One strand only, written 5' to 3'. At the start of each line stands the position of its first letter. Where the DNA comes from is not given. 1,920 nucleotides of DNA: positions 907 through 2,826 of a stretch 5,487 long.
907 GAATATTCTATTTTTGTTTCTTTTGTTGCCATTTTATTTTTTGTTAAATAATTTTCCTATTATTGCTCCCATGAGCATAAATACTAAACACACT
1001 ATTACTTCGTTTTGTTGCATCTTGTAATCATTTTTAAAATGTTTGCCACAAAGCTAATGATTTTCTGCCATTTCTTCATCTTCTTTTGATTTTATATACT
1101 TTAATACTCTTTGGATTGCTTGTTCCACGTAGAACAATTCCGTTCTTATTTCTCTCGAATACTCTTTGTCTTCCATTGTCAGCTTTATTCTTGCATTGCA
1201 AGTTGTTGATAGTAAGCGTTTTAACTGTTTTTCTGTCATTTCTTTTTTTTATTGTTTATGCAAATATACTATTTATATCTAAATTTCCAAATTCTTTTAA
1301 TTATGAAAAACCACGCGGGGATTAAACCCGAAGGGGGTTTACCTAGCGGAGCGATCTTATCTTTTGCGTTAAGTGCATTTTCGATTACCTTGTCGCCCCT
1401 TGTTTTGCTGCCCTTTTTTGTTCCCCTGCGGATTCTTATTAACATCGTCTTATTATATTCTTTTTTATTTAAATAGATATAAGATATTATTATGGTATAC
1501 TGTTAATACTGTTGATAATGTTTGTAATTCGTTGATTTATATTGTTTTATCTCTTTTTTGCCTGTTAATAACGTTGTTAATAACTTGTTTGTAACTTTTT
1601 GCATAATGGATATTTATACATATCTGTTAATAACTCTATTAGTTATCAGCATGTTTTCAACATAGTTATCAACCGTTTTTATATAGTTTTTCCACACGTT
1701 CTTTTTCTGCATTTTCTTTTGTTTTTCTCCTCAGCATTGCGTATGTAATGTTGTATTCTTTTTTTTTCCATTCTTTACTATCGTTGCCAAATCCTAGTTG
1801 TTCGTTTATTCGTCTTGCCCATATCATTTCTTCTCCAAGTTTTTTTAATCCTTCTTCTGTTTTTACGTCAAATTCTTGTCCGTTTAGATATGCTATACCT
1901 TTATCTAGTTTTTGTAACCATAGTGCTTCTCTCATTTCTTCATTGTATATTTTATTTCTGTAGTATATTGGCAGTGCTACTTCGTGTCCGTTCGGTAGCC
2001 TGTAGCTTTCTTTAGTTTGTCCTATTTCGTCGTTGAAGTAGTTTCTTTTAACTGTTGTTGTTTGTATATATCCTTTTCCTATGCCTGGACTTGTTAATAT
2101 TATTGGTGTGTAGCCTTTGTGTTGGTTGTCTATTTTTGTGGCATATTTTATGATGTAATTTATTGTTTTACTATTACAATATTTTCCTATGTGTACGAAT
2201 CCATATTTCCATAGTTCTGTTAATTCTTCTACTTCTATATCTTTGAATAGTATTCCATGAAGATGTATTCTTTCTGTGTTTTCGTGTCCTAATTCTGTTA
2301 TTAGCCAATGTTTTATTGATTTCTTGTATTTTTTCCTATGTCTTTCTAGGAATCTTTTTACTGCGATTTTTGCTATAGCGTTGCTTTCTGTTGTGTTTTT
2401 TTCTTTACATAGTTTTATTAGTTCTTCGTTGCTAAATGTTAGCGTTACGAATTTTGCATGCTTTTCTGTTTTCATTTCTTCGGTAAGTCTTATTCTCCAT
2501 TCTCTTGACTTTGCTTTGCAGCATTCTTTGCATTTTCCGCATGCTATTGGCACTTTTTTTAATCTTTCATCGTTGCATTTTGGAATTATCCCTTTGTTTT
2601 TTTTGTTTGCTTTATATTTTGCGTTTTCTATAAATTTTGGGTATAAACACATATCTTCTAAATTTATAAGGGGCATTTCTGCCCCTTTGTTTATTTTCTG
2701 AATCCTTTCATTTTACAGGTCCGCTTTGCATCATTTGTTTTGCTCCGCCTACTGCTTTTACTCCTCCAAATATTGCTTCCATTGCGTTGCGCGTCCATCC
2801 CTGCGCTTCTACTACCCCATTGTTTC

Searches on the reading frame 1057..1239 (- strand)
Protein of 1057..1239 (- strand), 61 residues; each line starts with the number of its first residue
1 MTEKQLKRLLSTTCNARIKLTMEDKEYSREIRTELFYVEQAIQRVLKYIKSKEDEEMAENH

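Call 22: search_protein_families(library=phrogs, max_evalue=1, proteins=[window:1057-1239:-])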
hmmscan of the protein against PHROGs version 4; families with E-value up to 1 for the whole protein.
window:1057-1239:- (61 aa): 0 families

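Call 23: search_protein_families(library=pfam, max_evalue=1, proteins=[window:1057-1239:-])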
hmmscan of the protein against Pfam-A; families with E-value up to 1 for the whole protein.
window:1057-1239:- (61 aa): 1 family
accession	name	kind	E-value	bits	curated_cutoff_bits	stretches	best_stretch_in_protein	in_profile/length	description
PF00613.26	PI3Ka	-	0.072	13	31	1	3-59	10-64/185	Phosphoinositide 3-kinase family, accessory domain (PIK domain)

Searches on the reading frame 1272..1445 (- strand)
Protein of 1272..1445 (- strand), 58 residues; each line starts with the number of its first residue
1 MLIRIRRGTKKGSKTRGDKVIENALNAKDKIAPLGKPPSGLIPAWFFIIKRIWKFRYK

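Call 15: find_homologous_proteins(query=window:1272-1445:-, max_evalue=10)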
Query seq(58 aa) (58 aa): 1 proteins with E <= 10 among 1 candidates.
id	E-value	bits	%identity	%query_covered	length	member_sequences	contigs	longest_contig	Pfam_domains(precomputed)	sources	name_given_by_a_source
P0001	2.5e-31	123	100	100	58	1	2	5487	-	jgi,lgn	-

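Call 16: find_encoding_contigs(protein=P0001, flank=6000, max_places=10)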
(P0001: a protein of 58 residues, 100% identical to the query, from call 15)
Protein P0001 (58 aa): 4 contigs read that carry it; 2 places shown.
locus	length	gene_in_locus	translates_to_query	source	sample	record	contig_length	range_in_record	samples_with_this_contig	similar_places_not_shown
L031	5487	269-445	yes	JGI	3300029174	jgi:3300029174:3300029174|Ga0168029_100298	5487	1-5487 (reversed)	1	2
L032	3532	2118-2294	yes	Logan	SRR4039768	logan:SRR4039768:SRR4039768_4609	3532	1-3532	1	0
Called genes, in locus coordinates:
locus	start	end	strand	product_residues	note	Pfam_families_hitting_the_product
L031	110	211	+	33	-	-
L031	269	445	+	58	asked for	-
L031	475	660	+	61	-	-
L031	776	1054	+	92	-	-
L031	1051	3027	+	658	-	PF02305:Phage_F (weak)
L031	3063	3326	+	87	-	-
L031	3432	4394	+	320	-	-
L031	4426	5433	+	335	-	PF23343:REP_ORF2-G2P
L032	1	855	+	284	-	?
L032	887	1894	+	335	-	PF23343:REP_ORF2-G2P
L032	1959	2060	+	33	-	-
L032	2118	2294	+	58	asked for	-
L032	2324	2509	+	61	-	-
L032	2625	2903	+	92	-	-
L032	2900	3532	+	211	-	?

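Call 22: search_protein_families(library=phrogs, max_evalue=1, proteins=[window:1272-1445:-])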
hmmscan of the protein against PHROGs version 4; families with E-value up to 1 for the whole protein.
window:1272-1445:- (58 aa): 0 families

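Call 23: search_protein_families(library=pfam, max_evalue=1, proteins=[window:1272-1445:-])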
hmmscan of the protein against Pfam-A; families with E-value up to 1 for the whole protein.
window:1272-1445:- (58 aa): 0 families

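Call 28: search_protein_representatives(protein=window:1272-1445:-)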
Query: 58 residues. Proteins with E-value up to 0.001 (for the whole library): 3; up to 1e-10: 1; up to 1e-30: 1. The best 3 are listed.
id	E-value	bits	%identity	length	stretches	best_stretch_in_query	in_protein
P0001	7.9e-32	123.3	100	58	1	1-58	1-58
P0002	7.7e-08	48.0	47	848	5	9-41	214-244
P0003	9.8e-04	35.1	60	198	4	33-50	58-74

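Call 56: search_solved_structures(query=window:1272-1445:-, max_evalue=10, show_alignments=2)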
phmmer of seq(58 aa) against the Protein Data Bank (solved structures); distinct sequences matched with E-value up to 10: 0.

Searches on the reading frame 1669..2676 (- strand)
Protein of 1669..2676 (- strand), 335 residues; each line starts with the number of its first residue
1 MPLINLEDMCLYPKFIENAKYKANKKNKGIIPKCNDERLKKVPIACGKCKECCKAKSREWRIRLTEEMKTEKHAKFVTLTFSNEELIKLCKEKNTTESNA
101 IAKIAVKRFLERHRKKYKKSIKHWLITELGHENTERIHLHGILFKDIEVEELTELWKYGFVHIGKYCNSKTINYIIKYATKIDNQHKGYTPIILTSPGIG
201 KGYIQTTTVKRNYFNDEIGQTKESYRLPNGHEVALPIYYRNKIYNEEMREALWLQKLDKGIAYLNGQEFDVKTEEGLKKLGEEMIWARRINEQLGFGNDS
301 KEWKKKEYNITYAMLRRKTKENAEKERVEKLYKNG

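Call 12: find_related_loci(query=window:1669-2676:-, collection=viral_contigs, flank=4000)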
Query window:1669-2676:- (335 aa) in viral_contigs; peptide patterns used: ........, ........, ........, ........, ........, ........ (x = any residue, [..] = any of these).
37 stretches matched a pattern; 30 encode a relative of the query (tblastn E <= 1e-3); 30 distinct loci.
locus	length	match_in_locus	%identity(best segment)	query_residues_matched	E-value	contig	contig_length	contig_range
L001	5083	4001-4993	50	1-321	7e-98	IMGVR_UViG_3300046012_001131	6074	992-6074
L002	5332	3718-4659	49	7-320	3e-94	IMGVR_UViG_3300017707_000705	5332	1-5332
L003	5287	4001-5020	47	9-327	5e-93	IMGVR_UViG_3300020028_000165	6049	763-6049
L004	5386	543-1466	51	9-308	3e-93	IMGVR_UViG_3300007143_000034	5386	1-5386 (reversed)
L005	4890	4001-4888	51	9-303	4e-92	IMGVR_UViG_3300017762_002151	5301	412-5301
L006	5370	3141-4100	49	9-320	1e-90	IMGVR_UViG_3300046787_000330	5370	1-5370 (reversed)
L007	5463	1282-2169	51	9-299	5e-89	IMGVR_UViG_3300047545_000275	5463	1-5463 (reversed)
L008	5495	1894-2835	46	9-308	8e-89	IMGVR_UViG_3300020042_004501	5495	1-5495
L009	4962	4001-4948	46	9-310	1e-88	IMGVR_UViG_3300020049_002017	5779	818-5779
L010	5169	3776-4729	47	8-311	1e-88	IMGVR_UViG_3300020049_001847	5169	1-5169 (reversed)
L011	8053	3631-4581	48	9-311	1e-88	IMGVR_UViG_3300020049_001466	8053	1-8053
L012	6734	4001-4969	48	6-310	3e-88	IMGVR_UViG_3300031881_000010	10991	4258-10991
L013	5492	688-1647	48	9-320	1e-88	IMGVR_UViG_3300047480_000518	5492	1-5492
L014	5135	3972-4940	48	6-310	2e-88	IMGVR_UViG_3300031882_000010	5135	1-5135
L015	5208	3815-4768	47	8-311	1e-88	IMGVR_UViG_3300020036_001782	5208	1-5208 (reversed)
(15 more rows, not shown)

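Call 18: find_related_loci(query=window:1669-2676:-, collection=metagenome_contigs, flank=5500)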
Query window:1669-2676:- (335 aa) in metagenome_contigs; peptide patterns used: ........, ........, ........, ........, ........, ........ (x = any residue, [..] = any of these).
194 stretches matched a pattern; 32 encode a relative of the query (tblastn E <= 1e-3); 32 distinct loci.
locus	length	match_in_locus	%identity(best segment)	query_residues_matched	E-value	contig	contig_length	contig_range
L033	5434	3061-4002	49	7-320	2e-94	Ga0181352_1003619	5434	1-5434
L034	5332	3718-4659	49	7-320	2e-94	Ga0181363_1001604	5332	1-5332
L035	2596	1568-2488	49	7-308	1e-95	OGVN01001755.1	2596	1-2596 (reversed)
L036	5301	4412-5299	51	9-303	2e-92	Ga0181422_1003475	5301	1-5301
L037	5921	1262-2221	48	8-320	1e-90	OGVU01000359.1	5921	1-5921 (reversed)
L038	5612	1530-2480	49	9-320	1e-90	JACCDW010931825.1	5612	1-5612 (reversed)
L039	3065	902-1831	48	6-308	8e-92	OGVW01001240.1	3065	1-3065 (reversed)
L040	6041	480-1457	45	8-308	1e-89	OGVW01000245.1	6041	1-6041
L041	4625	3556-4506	51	6-325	1e-89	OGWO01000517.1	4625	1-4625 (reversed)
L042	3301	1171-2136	47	5-320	1e-90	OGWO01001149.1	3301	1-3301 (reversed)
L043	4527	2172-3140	48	6-310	1e-88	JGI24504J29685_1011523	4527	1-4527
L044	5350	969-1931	48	8-320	7e-89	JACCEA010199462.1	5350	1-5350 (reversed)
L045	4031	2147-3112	46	8-308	3e-88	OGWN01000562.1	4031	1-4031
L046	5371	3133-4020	50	9-299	2e-87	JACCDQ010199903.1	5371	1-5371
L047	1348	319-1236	48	9-308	2e-92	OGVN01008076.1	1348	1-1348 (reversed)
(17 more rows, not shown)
